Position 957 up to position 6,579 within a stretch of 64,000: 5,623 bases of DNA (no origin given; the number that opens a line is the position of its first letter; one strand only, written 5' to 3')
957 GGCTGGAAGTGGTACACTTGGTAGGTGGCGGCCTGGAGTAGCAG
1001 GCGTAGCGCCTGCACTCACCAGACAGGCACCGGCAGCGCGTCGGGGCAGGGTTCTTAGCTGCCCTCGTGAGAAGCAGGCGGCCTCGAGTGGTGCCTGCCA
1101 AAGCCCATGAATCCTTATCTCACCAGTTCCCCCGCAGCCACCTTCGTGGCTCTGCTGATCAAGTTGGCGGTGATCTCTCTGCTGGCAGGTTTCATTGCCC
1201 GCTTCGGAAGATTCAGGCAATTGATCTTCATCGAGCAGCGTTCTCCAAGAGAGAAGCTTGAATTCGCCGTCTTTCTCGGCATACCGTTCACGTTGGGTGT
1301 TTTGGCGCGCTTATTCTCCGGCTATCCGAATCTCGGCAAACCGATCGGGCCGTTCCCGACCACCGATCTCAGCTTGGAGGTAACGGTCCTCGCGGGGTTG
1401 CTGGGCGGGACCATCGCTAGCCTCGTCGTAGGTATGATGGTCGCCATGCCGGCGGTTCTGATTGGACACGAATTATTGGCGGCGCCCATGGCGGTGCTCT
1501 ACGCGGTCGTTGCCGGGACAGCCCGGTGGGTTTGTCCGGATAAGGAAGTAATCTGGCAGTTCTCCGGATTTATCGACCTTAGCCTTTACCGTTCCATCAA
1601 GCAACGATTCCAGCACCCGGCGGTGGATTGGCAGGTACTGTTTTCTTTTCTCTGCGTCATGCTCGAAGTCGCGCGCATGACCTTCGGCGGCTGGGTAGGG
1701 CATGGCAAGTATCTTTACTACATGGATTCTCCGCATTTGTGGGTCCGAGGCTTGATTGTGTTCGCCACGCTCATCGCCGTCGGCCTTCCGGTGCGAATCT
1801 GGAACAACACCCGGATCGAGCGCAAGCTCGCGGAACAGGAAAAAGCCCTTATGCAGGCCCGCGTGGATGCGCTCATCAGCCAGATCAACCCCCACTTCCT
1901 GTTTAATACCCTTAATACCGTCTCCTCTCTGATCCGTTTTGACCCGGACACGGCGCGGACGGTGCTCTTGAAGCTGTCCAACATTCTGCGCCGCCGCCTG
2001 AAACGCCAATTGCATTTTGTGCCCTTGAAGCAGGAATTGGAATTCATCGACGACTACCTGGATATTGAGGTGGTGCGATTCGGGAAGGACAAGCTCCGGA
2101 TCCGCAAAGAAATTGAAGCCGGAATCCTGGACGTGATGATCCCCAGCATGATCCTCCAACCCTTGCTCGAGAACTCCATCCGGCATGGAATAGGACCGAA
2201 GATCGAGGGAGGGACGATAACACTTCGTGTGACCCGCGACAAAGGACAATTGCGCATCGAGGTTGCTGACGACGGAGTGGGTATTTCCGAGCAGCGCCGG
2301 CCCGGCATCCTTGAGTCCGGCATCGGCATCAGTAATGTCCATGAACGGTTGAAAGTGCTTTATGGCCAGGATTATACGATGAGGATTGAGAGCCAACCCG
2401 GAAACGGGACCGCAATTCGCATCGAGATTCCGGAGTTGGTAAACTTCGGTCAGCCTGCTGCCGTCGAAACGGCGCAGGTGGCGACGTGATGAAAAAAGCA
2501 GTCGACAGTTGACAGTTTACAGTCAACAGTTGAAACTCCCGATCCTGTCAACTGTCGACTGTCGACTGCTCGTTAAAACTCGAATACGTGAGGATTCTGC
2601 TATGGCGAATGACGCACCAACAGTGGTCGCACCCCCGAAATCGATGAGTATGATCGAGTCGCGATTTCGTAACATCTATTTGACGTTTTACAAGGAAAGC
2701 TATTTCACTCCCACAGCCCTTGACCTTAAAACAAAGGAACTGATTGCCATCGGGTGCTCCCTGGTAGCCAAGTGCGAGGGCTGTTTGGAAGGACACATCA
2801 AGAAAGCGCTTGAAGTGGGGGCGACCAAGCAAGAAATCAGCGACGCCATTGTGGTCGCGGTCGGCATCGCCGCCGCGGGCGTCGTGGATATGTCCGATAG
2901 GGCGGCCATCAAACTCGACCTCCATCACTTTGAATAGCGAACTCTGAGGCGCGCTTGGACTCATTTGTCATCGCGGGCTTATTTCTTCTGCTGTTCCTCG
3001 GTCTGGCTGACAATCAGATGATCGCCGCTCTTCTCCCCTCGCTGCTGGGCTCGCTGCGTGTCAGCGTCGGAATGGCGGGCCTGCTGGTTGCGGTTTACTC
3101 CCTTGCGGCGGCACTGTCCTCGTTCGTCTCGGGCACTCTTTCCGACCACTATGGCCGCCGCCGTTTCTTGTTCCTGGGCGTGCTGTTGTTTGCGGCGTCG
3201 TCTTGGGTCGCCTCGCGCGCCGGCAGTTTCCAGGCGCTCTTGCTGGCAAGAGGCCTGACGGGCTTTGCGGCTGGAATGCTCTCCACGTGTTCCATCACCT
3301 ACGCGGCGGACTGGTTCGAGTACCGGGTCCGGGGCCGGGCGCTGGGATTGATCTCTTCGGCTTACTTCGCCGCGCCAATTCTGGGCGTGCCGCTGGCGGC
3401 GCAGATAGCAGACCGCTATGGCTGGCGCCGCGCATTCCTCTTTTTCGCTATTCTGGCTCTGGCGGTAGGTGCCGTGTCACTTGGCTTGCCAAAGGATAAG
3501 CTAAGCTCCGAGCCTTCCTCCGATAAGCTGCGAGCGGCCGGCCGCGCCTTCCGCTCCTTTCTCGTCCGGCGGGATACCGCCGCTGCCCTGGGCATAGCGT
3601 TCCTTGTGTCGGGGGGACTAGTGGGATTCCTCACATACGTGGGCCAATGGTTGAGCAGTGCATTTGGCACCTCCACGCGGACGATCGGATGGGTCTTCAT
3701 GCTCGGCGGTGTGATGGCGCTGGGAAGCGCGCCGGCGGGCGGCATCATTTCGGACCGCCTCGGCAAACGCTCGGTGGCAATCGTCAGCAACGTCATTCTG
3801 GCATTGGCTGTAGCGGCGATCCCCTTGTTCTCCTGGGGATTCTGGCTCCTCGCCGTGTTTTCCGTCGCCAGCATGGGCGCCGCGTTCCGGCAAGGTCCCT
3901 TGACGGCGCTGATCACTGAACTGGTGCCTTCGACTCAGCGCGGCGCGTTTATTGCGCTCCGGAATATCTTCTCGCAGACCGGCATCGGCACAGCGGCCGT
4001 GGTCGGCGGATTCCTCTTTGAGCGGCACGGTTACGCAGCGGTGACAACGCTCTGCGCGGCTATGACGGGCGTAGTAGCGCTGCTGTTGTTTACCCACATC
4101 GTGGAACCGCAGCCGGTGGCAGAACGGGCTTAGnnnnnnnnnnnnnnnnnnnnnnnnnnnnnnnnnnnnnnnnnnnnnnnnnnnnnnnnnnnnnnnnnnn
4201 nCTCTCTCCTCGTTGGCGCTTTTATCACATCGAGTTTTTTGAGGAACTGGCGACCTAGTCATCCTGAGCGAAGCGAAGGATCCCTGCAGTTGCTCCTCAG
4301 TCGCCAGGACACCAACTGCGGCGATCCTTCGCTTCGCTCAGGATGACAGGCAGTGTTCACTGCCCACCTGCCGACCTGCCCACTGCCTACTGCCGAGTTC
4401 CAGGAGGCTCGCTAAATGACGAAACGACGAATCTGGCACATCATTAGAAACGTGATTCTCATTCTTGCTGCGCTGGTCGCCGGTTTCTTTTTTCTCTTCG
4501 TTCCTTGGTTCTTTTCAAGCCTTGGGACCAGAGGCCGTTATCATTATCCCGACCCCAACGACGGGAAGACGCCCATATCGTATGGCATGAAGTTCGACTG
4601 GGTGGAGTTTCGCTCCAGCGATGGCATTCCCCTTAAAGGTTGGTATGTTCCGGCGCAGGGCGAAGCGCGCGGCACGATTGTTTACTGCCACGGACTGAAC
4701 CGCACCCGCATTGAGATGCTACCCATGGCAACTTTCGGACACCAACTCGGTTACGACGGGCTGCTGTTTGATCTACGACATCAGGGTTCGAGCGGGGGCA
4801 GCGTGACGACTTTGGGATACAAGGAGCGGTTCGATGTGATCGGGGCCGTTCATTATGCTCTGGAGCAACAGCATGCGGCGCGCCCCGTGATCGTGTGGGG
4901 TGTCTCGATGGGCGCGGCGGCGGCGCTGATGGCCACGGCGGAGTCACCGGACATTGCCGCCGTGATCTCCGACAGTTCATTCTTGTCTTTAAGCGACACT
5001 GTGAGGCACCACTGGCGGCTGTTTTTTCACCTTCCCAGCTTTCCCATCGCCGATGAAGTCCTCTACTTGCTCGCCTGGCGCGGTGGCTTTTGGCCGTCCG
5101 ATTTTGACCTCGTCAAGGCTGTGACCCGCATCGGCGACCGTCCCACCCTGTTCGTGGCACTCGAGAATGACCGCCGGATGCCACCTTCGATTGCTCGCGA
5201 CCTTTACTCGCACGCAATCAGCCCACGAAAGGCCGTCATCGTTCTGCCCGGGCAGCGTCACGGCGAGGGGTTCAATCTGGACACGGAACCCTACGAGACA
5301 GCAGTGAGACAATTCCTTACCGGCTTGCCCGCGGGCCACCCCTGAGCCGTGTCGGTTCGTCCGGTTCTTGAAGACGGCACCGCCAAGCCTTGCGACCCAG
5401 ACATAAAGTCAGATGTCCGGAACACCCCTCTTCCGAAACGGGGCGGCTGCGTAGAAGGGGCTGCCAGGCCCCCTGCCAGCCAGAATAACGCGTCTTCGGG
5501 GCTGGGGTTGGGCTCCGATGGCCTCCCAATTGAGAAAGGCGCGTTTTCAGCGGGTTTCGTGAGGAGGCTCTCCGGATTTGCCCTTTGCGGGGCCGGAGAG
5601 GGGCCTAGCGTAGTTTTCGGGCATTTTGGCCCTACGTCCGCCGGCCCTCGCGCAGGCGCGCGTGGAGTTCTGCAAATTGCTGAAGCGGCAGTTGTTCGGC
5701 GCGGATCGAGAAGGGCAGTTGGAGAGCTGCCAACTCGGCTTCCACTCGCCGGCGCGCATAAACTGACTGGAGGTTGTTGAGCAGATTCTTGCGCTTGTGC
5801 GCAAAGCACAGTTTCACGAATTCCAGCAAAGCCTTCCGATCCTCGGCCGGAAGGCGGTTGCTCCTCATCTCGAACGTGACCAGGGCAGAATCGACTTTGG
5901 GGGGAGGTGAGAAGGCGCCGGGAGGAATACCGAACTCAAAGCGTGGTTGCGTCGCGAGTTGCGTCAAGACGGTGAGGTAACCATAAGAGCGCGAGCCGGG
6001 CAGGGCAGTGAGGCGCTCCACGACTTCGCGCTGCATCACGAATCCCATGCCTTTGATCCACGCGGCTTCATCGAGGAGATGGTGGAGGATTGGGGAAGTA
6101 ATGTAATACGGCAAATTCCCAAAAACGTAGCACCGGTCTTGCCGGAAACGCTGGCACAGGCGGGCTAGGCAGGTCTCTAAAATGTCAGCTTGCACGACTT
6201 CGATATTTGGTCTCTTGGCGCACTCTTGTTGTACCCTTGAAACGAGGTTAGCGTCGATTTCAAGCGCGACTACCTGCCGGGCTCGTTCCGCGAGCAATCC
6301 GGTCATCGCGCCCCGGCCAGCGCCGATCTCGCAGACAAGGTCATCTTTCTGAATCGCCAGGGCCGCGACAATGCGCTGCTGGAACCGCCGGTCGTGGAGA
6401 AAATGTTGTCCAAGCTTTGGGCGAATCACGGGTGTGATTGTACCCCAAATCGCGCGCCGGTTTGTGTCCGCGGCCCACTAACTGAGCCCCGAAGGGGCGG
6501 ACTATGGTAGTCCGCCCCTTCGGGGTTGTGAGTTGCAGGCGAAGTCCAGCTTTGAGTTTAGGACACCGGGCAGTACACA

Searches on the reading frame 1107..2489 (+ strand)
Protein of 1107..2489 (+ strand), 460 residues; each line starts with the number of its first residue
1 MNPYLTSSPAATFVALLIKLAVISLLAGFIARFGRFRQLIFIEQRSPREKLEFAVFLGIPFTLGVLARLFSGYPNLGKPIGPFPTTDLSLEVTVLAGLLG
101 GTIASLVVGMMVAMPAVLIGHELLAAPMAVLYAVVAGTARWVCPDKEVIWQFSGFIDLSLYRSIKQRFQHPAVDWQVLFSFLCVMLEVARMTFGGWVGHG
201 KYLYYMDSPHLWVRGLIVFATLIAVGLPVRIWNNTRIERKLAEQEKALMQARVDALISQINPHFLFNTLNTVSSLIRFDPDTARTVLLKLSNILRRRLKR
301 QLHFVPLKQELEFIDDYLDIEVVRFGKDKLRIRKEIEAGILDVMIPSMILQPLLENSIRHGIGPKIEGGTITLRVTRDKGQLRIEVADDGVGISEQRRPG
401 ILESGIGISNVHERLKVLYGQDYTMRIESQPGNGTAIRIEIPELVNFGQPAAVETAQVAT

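Call 7: search_protein_families(library=pfam, proteins=[window:1107-2489:+], max_evalue=0.001)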
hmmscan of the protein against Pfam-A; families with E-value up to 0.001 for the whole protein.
window:1107-2489:+ (460 aa): 2 families
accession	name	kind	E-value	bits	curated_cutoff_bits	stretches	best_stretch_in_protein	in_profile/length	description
PF06580.19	His_kinase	-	5.4e-25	87.9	25.2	1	251-327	1-79/81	Histidine kinase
PF02518.31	HATPase_c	-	4.8e-13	50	26.4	1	348-443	8-109/111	Histidine kinase-, DNA gyrase B-, and HSP90-like ATPase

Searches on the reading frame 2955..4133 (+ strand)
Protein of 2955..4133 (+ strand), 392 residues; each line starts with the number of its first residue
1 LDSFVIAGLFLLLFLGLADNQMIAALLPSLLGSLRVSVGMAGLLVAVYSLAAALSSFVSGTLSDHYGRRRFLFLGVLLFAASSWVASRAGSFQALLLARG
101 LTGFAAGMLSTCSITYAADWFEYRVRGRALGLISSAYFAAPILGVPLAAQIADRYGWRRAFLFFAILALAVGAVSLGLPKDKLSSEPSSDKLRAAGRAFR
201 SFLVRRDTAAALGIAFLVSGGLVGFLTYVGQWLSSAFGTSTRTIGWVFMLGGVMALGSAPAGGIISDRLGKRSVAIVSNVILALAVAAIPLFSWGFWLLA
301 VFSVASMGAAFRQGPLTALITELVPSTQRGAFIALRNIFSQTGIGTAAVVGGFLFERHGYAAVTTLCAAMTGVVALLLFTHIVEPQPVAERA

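Call 7: search_protein_families(library=pfam, proteins=[window:2955-4133:+], max_evalue=0.001)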
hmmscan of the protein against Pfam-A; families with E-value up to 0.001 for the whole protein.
window:2955-4133:+ (392 aa): 5 families
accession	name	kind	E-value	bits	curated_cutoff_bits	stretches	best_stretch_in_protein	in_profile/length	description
PF07690.21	MFS_1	-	3e-58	197.8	33.4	2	9-229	1-225/347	Major Facilitator Superfamily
PF00083.30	Sugar_tr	-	1.6e-15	57.4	22.3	1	41-179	48-192/452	Sugar (and other) transporter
PF12832.13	MFS_1_like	-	7e-09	35.6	25.2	1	6-162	214-372/373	MFS_1 like family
PF06609.19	TRI12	-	5.9e-06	25.5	23.2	1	21-168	61-206/599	Fungal trichothecene efflux pump (TRI12)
PF13347.12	MFS_2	-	2.8e-05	23.3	27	0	30-380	24-404/427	MFS/sugar transport protein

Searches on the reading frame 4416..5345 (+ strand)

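Call 7: search_protein_families(library=pfam, proteins=[window:4416-5345:+], max_evalue=0.001)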
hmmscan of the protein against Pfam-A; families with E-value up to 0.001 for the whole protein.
window:4416-5345:+ (309 aa): 5 families
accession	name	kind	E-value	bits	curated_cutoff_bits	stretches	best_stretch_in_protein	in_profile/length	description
PF12146.15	Hydrolase_4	-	6.7e-13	48.9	27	1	83-196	2-117/239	Serine aminopeptidase, S33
PF00561.26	Abhydrolase_1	-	1.6e-12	48.1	25.8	1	87-202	2-119/245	alpha/beta hydrolase fold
PF12697.13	Abhydrolase_6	-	2.4e-06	28.8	26.3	1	88-285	1-205/217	Alpha/beta hydrolase family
PF02129.25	Peptidase_S15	-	8.3e-06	26.1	23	1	112-197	51-138/262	X-Pro dipeptidyl-peptidase (S15 family)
PF05448.18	AXE1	-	0.00025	20.4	21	0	156-191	176-211/321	Acetyl xylan esterase (AXE1)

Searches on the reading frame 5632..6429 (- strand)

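Call 7: search_protein_families(library=pfam, proteins=[window:5632-6429:-], max_evalue=0.001)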
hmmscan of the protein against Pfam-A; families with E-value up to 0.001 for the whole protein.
window:5632-6429:- (265 aa): 3 families
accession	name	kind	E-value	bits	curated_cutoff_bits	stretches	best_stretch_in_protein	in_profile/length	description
PF00398.26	RrnaAD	-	4.8e-60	203.3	24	1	2-255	4-257/263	Ribosomal RNA adenine dimethylase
PF13649.12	Methyltransf_25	-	1.2e-07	32.8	27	1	32-87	1-59/97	Methyltransferase domain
PF08241.18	Methyltransf_11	-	3.9e-06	27.9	21.2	1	34-85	2-53/95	Methyltransferase domain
